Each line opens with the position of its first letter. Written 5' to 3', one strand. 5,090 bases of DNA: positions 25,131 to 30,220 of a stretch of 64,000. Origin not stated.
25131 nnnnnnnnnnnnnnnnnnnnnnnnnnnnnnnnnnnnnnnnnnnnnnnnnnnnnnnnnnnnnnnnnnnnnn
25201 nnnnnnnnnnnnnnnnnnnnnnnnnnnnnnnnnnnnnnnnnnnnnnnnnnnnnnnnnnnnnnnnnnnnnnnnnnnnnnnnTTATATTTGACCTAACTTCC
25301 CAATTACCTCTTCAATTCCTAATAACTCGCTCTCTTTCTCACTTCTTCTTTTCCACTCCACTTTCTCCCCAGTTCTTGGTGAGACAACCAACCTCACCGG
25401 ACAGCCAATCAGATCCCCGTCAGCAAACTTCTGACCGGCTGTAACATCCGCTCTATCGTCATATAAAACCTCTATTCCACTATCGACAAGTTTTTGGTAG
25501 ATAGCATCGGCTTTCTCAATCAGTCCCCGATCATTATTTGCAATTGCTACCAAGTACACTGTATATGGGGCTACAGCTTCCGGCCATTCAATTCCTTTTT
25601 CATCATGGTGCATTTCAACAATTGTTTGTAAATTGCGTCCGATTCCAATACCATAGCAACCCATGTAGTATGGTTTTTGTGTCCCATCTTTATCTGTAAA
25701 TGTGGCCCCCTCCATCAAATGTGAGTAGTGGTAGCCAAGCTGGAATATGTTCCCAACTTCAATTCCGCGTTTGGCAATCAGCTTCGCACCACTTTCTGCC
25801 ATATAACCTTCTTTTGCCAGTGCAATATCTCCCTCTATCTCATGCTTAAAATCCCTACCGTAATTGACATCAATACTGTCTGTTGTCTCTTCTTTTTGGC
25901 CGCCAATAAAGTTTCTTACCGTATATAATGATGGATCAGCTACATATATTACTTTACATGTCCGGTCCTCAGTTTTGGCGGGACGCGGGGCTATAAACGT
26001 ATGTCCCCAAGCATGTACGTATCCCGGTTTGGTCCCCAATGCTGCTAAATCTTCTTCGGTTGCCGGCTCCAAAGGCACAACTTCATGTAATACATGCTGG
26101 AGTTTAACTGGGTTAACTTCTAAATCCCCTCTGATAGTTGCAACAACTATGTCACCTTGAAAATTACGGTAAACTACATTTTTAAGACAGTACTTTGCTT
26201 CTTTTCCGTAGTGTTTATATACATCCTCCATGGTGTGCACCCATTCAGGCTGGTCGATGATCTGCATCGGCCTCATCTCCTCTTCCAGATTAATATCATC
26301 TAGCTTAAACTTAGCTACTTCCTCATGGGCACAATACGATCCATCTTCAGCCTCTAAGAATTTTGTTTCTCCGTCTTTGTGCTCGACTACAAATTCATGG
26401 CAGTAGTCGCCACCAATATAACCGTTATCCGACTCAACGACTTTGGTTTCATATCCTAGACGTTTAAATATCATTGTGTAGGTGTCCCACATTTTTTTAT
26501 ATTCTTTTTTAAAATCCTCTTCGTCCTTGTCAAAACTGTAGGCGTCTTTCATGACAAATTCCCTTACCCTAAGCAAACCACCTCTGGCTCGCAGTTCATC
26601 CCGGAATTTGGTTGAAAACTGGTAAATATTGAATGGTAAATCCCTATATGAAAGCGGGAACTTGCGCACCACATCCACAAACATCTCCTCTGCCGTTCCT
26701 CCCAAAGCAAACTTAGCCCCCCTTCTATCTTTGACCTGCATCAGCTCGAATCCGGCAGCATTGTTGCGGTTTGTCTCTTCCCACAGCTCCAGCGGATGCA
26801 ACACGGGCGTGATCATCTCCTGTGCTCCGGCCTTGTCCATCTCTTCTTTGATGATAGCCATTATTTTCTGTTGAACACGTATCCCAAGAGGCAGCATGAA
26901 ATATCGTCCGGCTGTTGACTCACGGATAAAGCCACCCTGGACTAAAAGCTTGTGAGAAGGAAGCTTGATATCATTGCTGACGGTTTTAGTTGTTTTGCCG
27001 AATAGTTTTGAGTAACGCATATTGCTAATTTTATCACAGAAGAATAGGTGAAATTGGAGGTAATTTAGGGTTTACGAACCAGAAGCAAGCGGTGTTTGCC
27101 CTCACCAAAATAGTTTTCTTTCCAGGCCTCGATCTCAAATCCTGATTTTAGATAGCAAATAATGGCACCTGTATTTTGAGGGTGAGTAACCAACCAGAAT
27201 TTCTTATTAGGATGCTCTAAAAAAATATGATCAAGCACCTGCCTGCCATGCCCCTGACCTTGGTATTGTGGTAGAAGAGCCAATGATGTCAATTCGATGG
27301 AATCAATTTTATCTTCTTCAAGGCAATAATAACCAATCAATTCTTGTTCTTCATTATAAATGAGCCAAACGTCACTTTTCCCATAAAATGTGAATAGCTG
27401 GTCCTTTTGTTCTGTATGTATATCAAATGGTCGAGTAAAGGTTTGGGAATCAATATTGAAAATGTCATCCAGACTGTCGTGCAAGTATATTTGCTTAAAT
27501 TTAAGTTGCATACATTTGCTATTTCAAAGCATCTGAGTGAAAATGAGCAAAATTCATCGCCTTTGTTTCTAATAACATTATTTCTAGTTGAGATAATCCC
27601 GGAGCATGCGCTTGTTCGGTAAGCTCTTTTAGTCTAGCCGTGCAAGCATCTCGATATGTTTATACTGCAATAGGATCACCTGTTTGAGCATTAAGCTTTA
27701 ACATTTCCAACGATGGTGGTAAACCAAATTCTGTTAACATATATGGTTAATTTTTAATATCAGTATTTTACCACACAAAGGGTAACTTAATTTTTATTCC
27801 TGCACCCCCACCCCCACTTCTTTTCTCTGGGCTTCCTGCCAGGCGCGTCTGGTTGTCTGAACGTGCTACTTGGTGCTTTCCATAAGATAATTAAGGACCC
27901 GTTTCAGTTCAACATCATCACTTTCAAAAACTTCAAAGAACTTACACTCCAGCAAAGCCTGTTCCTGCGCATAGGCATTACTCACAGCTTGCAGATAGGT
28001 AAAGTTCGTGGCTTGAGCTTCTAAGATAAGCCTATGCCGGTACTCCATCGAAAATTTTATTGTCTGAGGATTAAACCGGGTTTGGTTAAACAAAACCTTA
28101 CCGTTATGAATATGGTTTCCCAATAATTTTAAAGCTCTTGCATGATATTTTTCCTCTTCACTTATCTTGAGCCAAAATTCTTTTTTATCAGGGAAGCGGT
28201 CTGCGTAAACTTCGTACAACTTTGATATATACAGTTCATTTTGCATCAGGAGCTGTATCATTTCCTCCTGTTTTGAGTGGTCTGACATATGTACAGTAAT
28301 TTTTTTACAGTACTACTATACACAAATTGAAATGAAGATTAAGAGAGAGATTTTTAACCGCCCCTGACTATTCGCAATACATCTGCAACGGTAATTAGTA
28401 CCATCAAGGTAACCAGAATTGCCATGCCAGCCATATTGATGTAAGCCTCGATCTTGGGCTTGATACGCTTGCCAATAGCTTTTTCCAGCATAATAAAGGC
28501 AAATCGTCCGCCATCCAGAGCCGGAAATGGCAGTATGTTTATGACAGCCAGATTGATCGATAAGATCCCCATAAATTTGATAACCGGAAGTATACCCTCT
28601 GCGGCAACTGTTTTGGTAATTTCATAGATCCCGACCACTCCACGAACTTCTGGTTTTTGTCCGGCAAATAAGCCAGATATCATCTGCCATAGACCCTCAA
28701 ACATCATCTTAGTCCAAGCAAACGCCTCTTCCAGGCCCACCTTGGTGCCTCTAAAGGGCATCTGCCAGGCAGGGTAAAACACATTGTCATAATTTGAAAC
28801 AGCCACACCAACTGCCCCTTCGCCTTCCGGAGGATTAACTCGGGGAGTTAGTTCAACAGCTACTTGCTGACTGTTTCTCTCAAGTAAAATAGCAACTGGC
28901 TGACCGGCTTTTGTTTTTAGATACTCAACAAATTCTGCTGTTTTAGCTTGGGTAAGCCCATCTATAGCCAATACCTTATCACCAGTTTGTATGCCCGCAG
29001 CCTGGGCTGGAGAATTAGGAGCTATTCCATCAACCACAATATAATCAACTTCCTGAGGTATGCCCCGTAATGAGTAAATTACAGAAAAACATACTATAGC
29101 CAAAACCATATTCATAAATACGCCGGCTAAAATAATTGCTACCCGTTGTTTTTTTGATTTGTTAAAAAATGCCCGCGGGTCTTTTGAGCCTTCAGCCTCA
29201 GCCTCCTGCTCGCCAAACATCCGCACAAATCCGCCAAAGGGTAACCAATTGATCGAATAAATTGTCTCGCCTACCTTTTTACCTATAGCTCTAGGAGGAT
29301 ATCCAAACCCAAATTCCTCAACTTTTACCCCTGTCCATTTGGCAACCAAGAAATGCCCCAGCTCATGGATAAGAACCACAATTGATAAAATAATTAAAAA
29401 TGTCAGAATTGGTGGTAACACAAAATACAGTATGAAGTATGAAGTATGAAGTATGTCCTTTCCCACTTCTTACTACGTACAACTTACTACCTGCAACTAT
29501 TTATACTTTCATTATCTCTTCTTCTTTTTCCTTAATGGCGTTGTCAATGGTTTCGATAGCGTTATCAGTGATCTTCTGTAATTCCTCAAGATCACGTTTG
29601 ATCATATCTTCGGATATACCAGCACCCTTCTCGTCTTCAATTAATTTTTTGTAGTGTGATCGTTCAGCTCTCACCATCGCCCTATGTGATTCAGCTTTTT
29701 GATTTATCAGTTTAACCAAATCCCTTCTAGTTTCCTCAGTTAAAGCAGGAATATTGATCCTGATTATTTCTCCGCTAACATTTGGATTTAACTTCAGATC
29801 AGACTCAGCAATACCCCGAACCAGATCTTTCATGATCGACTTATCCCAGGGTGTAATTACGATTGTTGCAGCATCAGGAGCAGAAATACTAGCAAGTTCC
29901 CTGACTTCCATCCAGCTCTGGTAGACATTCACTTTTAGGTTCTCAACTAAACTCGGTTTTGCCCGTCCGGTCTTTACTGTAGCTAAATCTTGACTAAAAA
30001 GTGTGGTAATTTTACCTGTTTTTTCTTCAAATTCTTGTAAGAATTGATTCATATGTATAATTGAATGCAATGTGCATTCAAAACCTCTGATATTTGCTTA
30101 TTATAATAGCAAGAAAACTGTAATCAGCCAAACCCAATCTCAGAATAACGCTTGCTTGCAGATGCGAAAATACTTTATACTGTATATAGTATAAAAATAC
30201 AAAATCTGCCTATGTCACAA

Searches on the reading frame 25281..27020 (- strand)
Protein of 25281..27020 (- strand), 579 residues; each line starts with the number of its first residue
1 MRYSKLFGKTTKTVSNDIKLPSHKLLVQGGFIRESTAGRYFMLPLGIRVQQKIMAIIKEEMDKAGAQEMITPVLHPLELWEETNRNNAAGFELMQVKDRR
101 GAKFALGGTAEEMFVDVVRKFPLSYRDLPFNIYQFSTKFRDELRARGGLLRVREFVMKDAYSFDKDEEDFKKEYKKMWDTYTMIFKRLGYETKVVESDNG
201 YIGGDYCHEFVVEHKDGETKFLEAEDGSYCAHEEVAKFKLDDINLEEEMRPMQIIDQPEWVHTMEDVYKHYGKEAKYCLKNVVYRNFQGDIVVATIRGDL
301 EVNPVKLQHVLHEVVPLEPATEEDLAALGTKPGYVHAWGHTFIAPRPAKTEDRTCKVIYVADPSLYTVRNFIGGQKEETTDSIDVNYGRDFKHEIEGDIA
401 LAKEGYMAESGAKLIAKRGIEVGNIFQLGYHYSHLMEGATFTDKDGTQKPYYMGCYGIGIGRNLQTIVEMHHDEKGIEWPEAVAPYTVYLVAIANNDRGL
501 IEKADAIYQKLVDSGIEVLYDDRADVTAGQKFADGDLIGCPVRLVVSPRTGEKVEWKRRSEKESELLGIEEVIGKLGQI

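Call 17: search_protein_families(library=pfam, proteins=[window:25281-27020:-], max_evalue=0.001)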
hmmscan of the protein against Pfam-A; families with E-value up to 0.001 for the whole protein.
window:25281-27020:- (579 aa): 3 families
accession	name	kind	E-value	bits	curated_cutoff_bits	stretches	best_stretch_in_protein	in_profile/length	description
PF00587.30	tRNA-synt_2b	-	2.9e-28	99.6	29.3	1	96-470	3-178/179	tRNA synthetase class II core domain (G, H, P, S and T)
PF03129.25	HGTP_anticodon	-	8.2e-14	52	21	1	488-576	2-91/94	Anticodon binding domain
PF04073.20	tRNA_edit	-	1.1e-12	48.5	25.5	1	259-373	2-104/123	Aminoacyl-tRNA editing domain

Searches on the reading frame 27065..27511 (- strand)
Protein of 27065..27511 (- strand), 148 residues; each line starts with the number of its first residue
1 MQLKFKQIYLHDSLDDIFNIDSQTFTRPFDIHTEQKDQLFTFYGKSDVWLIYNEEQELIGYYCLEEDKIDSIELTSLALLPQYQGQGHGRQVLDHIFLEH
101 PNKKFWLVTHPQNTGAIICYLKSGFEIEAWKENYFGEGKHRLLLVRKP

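Call 17: search_protein_families(library=pfam, proteins=[window:27065-27511:-], max_evalue=0.001)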
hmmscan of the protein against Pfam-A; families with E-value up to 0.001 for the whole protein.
window:27065-27511:- (148 aa): 5 families
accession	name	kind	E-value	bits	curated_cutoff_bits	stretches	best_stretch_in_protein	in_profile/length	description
PF00583.31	Acetyltransf_1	-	4.2e-12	46.8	20.7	1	15-125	2-116/116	Acetyltransferase (GNAT) family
PF13508.13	Acetyltransf_7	-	4.2e-11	43.5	27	1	46-126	3-83/84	Acetyltransferase (GNAT) domain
PF13673.13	Acetyltransf_10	-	0.00016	22.1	23.6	1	48-126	32-108/128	Acetyltransferase (GNAT) domain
PF01853.24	MOZ_SAS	-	0.00096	19.3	32.2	0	40-95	49-101/180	MOZ/SAS family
PF13302.13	Acetyltransf_3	-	0.001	20.2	25.4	0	14-126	12-138/138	Acetyltransferase (GNAT) domain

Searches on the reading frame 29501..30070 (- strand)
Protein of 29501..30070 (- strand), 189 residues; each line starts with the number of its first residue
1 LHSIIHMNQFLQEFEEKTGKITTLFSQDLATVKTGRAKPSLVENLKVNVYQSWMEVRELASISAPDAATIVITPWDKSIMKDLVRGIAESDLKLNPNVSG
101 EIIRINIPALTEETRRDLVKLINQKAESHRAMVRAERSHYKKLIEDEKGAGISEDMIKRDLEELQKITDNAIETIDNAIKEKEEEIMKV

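Call 18: search_protein_families(library=pfam, proteins=[window:29501-30070:-], max_evalue=0.001)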
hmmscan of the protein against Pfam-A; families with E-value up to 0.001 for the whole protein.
window:29501-30070:- (189 aa): 1 family
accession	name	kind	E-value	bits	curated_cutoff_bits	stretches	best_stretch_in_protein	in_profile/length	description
PF01765.24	RRF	-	8.5e-50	169.2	29.7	1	26-187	2-164/164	Ribosome recycling factor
